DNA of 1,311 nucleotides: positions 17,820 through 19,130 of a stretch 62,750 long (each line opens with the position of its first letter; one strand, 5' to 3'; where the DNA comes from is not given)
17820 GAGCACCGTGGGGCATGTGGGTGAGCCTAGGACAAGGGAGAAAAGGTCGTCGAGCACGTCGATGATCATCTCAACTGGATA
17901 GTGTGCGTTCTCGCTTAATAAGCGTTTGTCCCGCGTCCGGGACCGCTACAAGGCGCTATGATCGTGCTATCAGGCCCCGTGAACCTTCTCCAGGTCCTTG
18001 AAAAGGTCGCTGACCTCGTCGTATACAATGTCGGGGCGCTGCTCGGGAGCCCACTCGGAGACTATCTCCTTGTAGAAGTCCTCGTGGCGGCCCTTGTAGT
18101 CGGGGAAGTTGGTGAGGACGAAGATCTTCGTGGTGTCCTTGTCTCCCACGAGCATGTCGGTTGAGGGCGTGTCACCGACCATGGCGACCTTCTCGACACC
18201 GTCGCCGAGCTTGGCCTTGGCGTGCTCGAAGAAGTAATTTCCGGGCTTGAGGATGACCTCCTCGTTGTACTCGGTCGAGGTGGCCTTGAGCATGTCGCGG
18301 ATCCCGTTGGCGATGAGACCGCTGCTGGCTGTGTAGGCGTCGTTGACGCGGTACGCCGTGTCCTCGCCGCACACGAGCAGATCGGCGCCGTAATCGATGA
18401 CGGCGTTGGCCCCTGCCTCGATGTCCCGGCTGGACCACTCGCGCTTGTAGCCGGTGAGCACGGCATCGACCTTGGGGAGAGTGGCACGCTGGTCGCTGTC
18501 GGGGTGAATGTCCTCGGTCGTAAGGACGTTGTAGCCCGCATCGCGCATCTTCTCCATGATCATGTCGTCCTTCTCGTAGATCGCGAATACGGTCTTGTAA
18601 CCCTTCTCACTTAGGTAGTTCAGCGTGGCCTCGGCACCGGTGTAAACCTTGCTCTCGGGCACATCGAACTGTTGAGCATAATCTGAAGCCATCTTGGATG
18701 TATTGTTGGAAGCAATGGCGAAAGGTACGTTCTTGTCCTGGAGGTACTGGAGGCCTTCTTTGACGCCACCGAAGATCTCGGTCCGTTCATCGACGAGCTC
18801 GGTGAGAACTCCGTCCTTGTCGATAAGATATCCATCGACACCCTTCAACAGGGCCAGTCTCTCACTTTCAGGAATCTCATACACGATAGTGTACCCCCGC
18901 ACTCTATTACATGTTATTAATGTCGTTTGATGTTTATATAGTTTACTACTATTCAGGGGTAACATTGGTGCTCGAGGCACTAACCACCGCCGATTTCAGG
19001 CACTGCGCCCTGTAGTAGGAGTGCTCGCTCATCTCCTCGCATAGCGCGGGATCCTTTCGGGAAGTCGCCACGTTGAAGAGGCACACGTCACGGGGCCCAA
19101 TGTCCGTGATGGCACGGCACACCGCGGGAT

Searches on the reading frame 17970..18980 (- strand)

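Call 13: search_protein_families(library=pfam, proteins=[window:17970-18980:-], max_evalue=0.1)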
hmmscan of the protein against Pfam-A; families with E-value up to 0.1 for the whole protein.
window:17970-18980:- (336 aa): 6 families
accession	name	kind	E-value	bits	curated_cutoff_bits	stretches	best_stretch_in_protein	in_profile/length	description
PF13344.12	Hydrolase_6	-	1.5e-12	47.9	27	1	52-150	2-100/101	Haloacid dehalogenase-like hydrolase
PF00702.32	Hydrolase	-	1.7e-11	45.3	26.4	2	224-276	134-184/191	haloacid dehalogenase-like hydrolase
PF13419.12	HAD_2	-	9.2e-09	36.1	23.8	1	61-107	72-118/178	Haloacid dehalogenase-like hydrolase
PF13242.12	Hydrolase_like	-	1.1e-05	25.7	22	1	245-324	4-73/75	HAD-hyrolase-like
PF08282.18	Hydrolase_3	-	0.021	15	20.9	0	63-108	10-55/255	haloacid dehalogenase-like hydrolase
PF09419.16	PGP_phosphatase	-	0.028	14.5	20.4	0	258-281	132-155/168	Mitochondrial PGP phosphatase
